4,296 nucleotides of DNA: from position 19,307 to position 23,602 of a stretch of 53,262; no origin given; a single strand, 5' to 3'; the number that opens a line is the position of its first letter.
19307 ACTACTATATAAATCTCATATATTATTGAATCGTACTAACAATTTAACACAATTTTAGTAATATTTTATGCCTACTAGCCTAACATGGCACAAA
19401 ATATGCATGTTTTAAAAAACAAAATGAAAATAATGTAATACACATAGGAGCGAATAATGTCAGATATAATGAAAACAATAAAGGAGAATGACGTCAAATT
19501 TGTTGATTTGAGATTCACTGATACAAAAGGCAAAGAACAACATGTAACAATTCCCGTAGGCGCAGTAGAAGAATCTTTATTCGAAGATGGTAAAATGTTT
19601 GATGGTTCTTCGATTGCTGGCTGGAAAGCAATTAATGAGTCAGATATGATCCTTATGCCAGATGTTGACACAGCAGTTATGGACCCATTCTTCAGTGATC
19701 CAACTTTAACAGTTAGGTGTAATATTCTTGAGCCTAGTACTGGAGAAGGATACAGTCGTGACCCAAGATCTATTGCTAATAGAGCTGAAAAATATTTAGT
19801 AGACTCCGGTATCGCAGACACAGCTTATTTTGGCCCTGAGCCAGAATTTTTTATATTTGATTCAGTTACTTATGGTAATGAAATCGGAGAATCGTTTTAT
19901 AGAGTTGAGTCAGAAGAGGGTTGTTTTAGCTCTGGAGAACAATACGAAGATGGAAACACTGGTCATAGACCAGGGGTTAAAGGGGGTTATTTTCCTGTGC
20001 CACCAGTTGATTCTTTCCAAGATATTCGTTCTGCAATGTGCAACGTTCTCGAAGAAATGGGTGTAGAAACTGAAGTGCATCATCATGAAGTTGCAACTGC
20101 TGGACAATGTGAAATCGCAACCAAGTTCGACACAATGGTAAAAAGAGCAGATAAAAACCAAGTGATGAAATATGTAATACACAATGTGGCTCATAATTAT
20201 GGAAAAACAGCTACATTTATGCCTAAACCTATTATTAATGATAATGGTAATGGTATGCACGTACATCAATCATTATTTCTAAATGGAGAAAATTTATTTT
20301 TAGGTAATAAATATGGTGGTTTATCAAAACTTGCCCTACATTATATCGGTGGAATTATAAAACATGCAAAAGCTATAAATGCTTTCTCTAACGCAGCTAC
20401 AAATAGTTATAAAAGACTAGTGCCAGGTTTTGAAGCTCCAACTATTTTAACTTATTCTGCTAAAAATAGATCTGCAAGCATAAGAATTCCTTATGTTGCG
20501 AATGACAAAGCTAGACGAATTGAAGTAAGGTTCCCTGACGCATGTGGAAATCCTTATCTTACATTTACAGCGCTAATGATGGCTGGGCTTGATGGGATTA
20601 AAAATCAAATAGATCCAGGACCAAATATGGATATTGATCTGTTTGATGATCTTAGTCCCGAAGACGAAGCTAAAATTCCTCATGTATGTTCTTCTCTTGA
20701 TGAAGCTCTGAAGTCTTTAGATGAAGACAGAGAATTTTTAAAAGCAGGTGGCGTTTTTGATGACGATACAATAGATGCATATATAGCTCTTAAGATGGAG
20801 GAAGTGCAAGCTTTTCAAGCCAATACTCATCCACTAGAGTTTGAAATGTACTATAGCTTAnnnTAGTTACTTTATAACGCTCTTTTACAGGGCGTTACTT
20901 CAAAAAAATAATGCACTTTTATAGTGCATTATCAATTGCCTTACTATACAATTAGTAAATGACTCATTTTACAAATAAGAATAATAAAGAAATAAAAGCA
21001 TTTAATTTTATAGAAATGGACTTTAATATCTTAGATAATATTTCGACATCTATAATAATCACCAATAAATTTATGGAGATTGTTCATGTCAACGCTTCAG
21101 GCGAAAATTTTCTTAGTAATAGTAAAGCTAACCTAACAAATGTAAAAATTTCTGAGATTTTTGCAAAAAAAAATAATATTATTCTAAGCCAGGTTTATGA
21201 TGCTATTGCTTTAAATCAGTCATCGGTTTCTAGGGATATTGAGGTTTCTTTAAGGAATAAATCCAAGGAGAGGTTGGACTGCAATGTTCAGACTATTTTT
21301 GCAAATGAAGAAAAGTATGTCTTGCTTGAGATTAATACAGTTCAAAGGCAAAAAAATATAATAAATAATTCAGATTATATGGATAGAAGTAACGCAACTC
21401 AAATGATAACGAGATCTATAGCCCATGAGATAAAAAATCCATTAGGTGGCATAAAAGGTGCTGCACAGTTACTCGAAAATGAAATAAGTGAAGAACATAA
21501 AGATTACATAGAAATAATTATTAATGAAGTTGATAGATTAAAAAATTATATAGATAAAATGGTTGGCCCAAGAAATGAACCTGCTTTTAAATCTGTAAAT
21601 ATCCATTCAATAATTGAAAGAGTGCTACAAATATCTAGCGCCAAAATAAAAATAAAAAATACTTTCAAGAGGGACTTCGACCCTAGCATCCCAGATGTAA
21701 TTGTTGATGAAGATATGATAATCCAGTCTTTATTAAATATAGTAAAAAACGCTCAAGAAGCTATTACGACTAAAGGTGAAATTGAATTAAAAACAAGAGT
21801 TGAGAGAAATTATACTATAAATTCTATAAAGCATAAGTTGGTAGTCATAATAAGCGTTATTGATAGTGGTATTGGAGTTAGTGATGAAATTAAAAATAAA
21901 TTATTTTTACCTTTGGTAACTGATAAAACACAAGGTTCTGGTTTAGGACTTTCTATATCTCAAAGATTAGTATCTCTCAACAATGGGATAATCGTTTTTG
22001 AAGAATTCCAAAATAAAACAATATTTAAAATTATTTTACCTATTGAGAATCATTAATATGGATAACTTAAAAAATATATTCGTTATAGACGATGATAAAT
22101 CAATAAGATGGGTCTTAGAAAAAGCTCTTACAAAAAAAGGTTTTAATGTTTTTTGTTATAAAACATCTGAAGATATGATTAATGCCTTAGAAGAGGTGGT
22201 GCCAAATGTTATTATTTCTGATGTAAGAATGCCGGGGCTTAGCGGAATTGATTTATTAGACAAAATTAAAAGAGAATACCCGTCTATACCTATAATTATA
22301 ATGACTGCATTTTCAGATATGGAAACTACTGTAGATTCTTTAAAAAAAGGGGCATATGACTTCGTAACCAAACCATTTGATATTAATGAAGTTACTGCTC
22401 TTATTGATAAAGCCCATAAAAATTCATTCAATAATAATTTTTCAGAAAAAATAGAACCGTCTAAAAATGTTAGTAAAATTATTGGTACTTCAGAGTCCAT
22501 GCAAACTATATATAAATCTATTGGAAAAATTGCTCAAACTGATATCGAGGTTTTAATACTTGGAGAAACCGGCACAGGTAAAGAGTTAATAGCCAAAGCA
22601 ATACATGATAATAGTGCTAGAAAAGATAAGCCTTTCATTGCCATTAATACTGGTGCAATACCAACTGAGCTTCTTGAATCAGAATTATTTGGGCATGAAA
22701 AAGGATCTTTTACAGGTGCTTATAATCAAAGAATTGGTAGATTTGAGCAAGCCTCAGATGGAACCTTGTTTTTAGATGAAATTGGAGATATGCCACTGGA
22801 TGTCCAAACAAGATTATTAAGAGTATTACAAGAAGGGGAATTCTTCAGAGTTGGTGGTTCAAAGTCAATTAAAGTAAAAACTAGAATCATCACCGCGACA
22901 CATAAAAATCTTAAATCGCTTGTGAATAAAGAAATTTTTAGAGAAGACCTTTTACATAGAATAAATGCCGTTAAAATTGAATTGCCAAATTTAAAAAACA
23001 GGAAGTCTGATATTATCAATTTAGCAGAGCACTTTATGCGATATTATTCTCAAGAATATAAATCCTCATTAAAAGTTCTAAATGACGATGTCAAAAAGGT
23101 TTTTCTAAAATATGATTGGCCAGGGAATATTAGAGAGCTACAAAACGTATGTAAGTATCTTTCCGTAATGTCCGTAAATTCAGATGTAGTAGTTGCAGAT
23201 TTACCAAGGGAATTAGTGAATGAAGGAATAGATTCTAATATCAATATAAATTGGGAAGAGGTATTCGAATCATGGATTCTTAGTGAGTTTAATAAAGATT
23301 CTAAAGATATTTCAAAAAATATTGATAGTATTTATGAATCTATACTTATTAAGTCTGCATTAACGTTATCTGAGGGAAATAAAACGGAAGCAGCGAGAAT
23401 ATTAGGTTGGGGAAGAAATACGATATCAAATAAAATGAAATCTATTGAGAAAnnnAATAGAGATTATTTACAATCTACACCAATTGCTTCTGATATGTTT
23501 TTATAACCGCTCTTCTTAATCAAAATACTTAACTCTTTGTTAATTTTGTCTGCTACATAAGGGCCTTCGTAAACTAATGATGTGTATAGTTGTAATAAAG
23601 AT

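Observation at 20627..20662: Glutamine synthetase has Phe at the adenylylation Tyr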

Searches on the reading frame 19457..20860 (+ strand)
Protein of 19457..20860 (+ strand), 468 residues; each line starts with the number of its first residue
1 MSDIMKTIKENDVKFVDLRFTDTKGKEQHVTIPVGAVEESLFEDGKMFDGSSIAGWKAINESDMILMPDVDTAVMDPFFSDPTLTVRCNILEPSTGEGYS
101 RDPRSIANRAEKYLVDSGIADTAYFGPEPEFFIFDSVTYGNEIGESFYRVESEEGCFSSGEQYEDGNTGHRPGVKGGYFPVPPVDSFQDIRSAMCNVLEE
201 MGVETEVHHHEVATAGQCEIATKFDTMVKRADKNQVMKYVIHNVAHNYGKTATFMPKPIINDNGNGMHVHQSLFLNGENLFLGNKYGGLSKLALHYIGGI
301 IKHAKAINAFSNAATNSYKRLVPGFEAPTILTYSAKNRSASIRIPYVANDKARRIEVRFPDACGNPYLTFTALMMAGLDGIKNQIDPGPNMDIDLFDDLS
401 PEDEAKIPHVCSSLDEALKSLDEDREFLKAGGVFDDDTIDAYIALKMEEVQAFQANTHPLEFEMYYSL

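Call 3: search_protein_families(library=ncbifam, proteins=[window:19457-20860:+])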
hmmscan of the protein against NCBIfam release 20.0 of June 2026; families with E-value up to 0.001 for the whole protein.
window:19457-20860:+ (468 aa): 5 families
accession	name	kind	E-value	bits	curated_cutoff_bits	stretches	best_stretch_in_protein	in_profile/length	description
NF007006.0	PRK09469.1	equivalog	2.1e-243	808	845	1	3-468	5-469/469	glutamate--ammonia ligase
TIGR00653.1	GlnA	equivalog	3.2e-194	645.9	429.15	1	3-467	2-462/462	type I glutamate--ammonia ligase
TIGR03105.1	gln_synth_III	equivalog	2.5e-72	243.8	469.6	2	192-465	161-433/435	type III glutamate--ammonia ligase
NF045547.1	GGputSyn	equivalog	1.3e-60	205.4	650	2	162-457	141-434/438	gamma-glutamylputrescine synthetase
NF041605.1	gln_syn_GlnII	equivalog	3.3e-11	42.9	500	1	145-374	103-324/333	glutamine synthetase GlnII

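Call 4: search_solved_structures(query=window:19457-20860:+, show_alignments=3)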
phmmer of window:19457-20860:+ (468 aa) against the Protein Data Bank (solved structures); distinct sequences matched with E-value up to 0.001: 56.
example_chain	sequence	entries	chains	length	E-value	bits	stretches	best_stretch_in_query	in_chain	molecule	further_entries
8pvg_A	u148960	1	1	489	5.7e-215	717.7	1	4-467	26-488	Glutamine synthetase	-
2gls_A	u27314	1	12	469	8.6e-215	717.1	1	4-467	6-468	GLUTAMINE SYNTHETASE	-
1f1h_A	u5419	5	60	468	8.8e-215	717.1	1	4-467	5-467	PROTEIN (GLUTAMINE SYNTHETASE) | GLUTAMINE SYNTHETASE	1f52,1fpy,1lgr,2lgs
5ldf_A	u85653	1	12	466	9.9e-215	716.9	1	4-467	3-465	Glutamine synthetase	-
7w85_A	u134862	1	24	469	1.2e-214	716.7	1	4-467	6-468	Glutamine synthetase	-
8v1y_A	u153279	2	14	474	1.3e-214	716.6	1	4-467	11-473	Glutamine synthetase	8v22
9n4x_A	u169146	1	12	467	3.4e-202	675.6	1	1-467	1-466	Glutamine synthetase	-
8fbp_A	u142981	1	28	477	2.8e-198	662.7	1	7-467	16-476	Glutamine synthetase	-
9k2n_A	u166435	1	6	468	1.9e-195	653.4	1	4-468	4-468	Glutamine synthetase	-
3ng0_A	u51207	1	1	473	1.8e-169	567.7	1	3-467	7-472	Glutamine synthetase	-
5zli_A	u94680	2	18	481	5.1e-146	490.4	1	5-467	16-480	Glutamine synthetase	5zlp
1hto_A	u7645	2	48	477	2.5e-144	484.9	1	2-467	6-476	GLUTAMINE SYNTHETASE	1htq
4xyc_A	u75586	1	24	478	2.5e-144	484.9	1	2-467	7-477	Glutamine synthetase 1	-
2bvc_A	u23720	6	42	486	2.7e-144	484.8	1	2-467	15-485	GLUTAMINE SYNTHETASE 1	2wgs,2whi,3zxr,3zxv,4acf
4s17_A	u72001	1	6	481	1e-143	482.8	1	6-467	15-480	Glutamine synthetase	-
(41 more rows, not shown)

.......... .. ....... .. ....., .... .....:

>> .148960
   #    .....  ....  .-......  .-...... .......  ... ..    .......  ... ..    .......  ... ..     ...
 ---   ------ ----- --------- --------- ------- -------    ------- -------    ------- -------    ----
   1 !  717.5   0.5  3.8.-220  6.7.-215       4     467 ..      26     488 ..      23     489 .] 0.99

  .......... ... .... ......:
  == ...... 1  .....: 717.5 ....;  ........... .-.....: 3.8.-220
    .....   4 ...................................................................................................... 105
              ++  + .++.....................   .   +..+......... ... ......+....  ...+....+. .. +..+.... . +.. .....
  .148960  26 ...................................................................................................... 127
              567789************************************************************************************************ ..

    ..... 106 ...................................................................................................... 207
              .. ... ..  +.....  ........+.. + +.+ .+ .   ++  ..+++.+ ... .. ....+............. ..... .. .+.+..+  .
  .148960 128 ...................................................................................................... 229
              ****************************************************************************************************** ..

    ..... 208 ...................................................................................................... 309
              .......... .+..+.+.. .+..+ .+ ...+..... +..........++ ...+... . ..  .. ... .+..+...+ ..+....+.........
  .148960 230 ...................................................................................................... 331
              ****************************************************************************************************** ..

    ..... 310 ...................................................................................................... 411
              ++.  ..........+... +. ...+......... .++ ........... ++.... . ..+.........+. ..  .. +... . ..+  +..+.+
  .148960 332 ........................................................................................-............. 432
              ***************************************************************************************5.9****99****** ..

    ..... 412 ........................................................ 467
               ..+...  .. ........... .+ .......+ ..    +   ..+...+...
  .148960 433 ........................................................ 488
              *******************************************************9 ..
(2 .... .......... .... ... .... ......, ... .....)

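Call 10: find_related_loci(query=window:19457-20860:+, collection=genome_contigs, flank=3000)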
Query window:19457-20860:+ (468 aa) in genome_contigs; peptide patterns used: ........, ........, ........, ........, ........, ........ (x = any residue, [..] = any of these).
600 stretches matched a pattern (row limit reached: there are more); 599 encode a relative of the query (tblastn E <= 1e-3); the best 80 are kept; 80 distinct loci.
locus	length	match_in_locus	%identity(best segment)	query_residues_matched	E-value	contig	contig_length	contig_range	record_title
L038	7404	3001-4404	91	1-468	0e+0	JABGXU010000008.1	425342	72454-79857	MAG: Gammaproteobacteria bacterium isolate SI034_bin82 k141_2453665, whole genome shotgun sequence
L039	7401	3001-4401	69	1-468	0e+0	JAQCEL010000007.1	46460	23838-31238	MAG: Proteobacteria bacterium isolate casp40-mb.114 NODE_1832_length_46460_cov_0.074330, whole genome shotgun sequence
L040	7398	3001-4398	70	2-468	0e+0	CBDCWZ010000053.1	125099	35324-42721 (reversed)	MAG: Kofleriaceae bacterium isolate 90900d0d-9097-4981-b2eb-95014cb5dc38 genome assembly, contig: contig_53, whole genom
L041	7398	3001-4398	70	2-468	0e+0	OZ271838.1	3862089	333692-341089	MAG: Woeseiaceae bacterium isolate 44334145-8ee9-42e6-9f6d-fef1f88badf8 genome assembly, chromosome: 1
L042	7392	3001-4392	69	4-468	0e+0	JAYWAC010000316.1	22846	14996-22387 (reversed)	MAG: Pseudomonadota bacterium isolate GL92_UP_concoct_102 GL92_UP_concoct_102_315, whole genome shotgun sequence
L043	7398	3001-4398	69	2-468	0e+0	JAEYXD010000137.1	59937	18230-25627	MAG: Proteobacteria bacterium isolate OH_CBlB_296 k127_1546573, whole genome shotgun sequence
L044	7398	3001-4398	70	2-468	0e+0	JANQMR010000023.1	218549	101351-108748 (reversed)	MAG: Woeseiaceae bacterium isolate PL25b_bin.32 k99_1335595, whole genome shotgun sequence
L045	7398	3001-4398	70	2-468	0e+0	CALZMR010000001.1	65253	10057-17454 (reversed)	MAG: uncultured Woeseiaceae bacterium isolate FO_M_Gamma_090 genome assembly, contig: scaffold_289, whole genome shotgun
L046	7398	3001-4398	69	2-468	0e+0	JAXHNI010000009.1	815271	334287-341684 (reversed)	MAG: Gammaproteobacteria bacterium isolate Salar_de_Ascotan_soil_MAG_ASO80 contig_15_polypolish, whole genome shotgun se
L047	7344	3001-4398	68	2-468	0e+0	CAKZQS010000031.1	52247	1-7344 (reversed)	MAG TPA_asm: uncultured Ectothiorhodospiraceae bacterium isolate ERR2094164_bin.60_CONCOCT_v1.1_MAG genome assembly, con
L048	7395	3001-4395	68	3-468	0e+0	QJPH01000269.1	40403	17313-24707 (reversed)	MAG: Candidatus Methylumidiphilus alinenensis isolate AMbin10 contig02363, whole genome shotgun sequence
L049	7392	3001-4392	68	3-467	0e+0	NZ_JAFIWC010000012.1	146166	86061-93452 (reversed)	Xanthomonas sp. strain AmX2 NODE_12_length_146166_cov_57.754663, whole genome shotgun sequence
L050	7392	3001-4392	69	4-468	0e+0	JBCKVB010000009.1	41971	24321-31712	Gammaproteobacteria bacterium isolate SLM_LV1_0208-L22 Node_9_length_41971_cov_64.491856, whole genome shotgun sequence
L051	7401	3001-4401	68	1-468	0e+0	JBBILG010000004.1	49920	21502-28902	MAG: Methylobacillus sp. isolate TCF170221_bin_203 NODE_510_length_49920_cov_4.819392, whole genome shotgun sequence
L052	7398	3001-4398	69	2-468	0e+0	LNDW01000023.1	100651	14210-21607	MAG: Betaproteobacteria bacterium Ga0077527 Ga0077527_122.1, whole genome shotgun sequence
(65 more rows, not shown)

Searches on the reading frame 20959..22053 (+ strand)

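Call 3: search_protein_families(library=ncbifam, proteins=[window:20959-22053:+])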
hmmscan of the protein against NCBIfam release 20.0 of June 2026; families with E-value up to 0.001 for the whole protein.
window:20959-22053:+ (365 aa): 47 families (the best 25 are shown)
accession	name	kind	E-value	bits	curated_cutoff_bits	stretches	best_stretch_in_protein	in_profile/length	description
NF008293.1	PRK11073.1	equivalog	3.2e-74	250.2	240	1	22-363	10-348/349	nitrogen regulation protein NR(II)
NF008468.0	PRK11360.1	equivalog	1.5e-46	159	646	1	23-364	272-610/616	two-component system sensor histidine kinase AtoS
NF007688.0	PRK10364.1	equivalog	9.8e-30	103.7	479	1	149-363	242-452/460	two-component system sensor histidine kinase ZraS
NF053867.1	SprKinKinDBac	equivalog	4.4e-24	84.8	775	1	119-364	263-499/500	sporulation kinase KinD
NF010411.0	PRK13837.1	equivalog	6.1e-22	77.4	647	1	150-363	453-676/828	two-component system VirA-like sensor kinase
NF008312.0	PRK11100.1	equivalog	1.1e-19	70.6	356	1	149-356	258-467/477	two-component system sensor histidine kinase CreC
NF046044.1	PnpS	equivalog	1.3e-19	70.5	400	1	23-361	59-390/390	two-component system histidine kinase PnpS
NF047466.1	hybrid_RR_LvrB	exception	2.1e-19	70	500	1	141-361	146-375/377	hybrid histidine kinase/response regulator LvrB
TIGR02956.1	TMAO_torS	equivalog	3.1e-19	68.6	676.5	1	153-362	470-682/967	TMAO reductase system sensor histidine kinase/response regulator TorS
NF047496.1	HK_LIC11548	equivalog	3e-18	65.9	750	1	142-361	355-588/589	LIC_11548 family sensor histidine kinase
NF052574.1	HisKinEspCMyxo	equivalog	5.8e-17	61.1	1200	1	35-362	304-637/785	serine histidine kinase EspC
NF052573.1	HisKinEspAMyxo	equivalog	3.1e-16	58.6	1400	1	24-350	259-598/755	serine histidine kinase EspA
NF045911.1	TCSHisKinNblS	equivalog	3.7e-16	58.6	1000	1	24-339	271-596/621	two-component system sensor histidine kinase NblS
NF038297.2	hybrid_HK_HrmK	equivalog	2e-15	56.5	725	1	125-364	211-459/607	hybrid histidine kinase/response regulator HrmK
NF041947.1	LuxQ_Vibrio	equivalog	2.4e-15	55.5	1200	1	18-364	347-698/843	quorum-sensing autoinducer 2 sensor kinase/phosphatase LuxQ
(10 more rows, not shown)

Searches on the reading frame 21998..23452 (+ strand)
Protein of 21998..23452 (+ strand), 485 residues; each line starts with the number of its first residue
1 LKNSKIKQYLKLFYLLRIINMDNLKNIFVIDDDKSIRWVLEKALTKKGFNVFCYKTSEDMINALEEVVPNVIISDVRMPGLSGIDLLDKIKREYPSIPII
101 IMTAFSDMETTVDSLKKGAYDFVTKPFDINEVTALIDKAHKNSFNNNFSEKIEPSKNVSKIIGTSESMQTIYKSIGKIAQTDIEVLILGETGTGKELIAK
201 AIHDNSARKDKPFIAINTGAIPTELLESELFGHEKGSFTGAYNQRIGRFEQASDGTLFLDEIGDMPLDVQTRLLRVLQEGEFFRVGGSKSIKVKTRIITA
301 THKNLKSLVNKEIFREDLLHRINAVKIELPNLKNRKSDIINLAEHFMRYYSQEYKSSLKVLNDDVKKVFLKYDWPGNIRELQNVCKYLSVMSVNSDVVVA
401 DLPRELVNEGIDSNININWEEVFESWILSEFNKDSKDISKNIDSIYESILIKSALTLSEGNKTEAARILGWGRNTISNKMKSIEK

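Call 3: search_protein_families(library=ncbifam, proteins=[window:21998-23452:+])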
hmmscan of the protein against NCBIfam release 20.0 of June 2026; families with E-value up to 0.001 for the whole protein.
window:21998-23452:+ (485 aa): 115 families (the best 25 are shown)
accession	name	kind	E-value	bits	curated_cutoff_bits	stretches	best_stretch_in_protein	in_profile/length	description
TIGR01818.1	ntrC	equivalog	1.3e-173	578.1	558.6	1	27-482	1-462/463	nitrogen regulation protein NR(I)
NF008176.1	PRK10923.1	equivalog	1.3e-159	531.7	620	1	26-482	5-465/469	nitrogen regulation protein NR(I)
NF008469.0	PRK11361.1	equivalog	1.8e-124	416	714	1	21-481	1-452/461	acetoacetate metabolism transcriptional regulator AtoC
TIGR02915.1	PEP_resp_reg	equivalog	1.5e-111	373.4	502.6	1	27-482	1-441/445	PEP-CTERM-box response regulator transcription factor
NF041946.1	LuxO_transreg_Vib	equivalog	1.1e-109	367.3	800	1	30-483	2-460/463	quorum-sensing sigma-54 dependent transcriptional regulator LuxO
NF007689.0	PRK10365.1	equivalog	4.7e-107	358.5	760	1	26-480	7-439/441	sigma-54-dependent response regulator transcription factor ZraR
NF041552.1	TF_PrdR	equivalog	2.3e-104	349.8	795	1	125-482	230-575/577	sigma-54 dependent transcriptional regulator PrdR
NF051870.1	NAssimRespRegNtrX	equivalog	6.1e-100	335.2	600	1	25-482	2-449/452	nitrogen assimilation response regulator NtrX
NF049963.1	RespRegFlgRCampy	domain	8.8e-100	334.5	750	1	26-403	2-378/429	fla regulon two-component system response regulator FlgR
NF011695.0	PRK15115.1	equivalog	1.5e-98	330.5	763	1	25-471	7-424/445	two-component system response regulator GlrR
TIGR01817.1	nifA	equivalog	1.8e-95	320.7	528.85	1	146-400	183-436/534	nif-specific transcriptional activator NifA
NF003451.0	PRK05022.1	equivalog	2.1e-90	303.9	476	1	140-479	169-504/512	nitric oxide reductase transcriptional regulator NorR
NF050807.1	TransRegFlbDCaul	equivalog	7.9e-90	301.9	750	1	49-482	25-437/454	sigma-54-dependent transcriptional regulator FlbD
NF038308.1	RNA_repair_RtcR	equivalog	5.6e-85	286.2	650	1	143-476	162-504/530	RNA repair transcriptional activator RtcR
TIGR02329.1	propionate_PrpR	equivalog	6.1e-83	279.2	499.2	1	142-481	194-525/526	propionate catabolism operon regulatory protein PrpR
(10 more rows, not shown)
